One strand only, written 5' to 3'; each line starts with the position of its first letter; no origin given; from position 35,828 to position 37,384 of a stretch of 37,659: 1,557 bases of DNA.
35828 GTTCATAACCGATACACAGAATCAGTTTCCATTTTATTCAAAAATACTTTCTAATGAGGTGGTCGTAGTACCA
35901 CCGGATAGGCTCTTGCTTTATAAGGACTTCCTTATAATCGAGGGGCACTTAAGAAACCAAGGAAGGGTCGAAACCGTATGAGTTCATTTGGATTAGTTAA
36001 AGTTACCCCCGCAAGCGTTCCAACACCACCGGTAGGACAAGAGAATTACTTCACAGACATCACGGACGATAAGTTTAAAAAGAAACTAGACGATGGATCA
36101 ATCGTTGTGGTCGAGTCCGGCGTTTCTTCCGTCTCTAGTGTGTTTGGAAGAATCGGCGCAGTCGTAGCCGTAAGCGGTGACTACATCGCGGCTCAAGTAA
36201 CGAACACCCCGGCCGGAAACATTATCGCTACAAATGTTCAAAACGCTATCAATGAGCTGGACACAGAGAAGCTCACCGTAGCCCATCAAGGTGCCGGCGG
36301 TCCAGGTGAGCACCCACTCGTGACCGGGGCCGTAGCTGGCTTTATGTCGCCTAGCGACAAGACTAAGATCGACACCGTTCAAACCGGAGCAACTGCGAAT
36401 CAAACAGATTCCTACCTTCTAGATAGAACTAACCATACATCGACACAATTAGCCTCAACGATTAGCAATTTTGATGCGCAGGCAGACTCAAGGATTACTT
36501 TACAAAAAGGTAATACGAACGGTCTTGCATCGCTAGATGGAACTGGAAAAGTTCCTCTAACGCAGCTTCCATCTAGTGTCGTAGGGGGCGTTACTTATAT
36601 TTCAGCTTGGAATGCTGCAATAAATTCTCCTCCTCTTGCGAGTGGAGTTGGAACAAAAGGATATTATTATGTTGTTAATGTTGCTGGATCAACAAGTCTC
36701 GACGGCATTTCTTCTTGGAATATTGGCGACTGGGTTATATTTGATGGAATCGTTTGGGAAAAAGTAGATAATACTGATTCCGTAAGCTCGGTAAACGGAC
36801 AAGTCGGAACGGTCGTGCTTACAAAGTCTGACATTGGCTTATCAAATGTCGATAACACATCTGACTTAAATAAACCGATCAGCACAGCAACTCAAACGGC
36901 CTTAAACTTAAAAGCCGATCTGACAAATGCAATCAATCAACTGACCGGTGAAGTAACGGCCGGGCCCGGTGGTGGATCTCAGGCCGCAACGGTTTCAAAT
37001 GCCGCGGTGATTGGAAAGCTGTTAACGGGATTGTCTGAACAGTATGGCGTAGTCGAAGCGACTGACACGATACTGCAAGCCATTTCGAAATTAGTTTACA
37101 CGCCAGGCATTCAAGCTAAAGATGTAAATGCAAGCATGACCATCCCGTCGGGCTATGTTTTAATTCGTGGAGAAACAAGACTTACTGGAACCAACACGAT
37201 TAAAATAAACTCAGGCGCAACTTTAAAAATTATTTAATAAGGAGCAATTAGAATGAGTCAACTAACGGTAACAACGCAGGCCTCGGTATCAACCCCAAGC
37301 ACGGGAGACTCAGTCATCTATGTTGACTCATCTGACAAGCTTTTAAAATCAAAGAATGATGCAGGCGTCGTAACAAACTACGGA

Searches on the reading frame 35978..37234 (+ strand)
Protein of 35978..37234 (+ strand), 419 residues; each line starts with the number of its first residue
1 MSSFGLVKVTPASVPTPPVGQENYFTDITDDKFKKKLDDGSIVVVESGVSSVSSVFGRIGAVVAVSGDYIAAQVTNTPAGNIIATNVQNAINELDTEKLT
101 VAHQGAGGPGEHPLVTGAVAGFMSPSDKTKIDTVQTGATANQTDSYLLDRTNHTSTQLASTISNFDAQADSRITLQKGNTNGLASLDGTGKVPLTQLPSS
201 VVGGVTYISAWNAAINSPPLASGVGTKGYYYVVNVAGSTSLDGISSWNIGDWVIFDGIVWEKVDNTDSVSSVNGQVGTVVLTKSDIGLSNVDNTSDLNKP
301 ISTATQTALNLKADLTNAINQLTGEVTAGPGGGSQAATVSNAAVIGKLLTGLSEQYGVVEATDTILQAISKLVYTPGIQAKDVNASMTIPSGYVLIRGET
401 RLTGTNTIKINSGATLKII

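Call 40: search_protein_families(library=phrogs, proteins=[window:35978-37234:+], max_evalue=0.00001)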
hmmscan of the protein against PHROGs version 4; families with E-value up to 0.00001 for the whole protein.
window:35978-37234:+ (419 aa): 21 families
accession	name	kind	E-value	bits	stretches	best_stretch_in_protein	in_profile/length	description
phrog_13892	-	tail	1.8e-46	160.5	1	159-321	441-603/676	minor tail protein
phrog_31460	-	tail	1.7e-26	94.4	1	156-295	30-168/288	tail protein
phrog_5207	-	unknown function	6.6e-20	72.1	1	260-335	448-508/689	-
phrog_29238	-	unknown function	1.3e-17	63.9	1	194-287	420-512/997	-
phrog_38707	-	unknown function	1.5e-17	64.5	1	271-364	394-485/675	-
phrog_35419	-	tail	5.4e-17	63.1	1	269-316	60-107/414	tail fiber protein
phrog_8780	-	tail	1.2e-16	61.1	1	184-344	336-487/755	minor tail protein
phrog_30593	-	unknown function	2e-13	51.3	1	264-338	86-158/322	-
phrog_20500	-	tail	4.8e-13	48.6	1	138-385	320-549/1365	tail protein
phrog_2952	-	tail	2e-11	44.6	1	268-317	175-224/488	minor tail protein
phrog_7389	-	tail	5.3e-10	39.5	0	79-143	504-561/732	tail fiber protein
phrog_38418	-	unknown function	2.7e-09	37.5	1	139-345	153-352/472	-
phrog_33513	-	unknown function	2.7e-09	36.5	1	278-327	547-597/1042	-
phrog_28171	-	unknown function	7.8e-09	35.7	0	160-201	102-142/476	-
phrog_24819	-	unknown function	7.9e-09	35.1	1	253-310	41-96/823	-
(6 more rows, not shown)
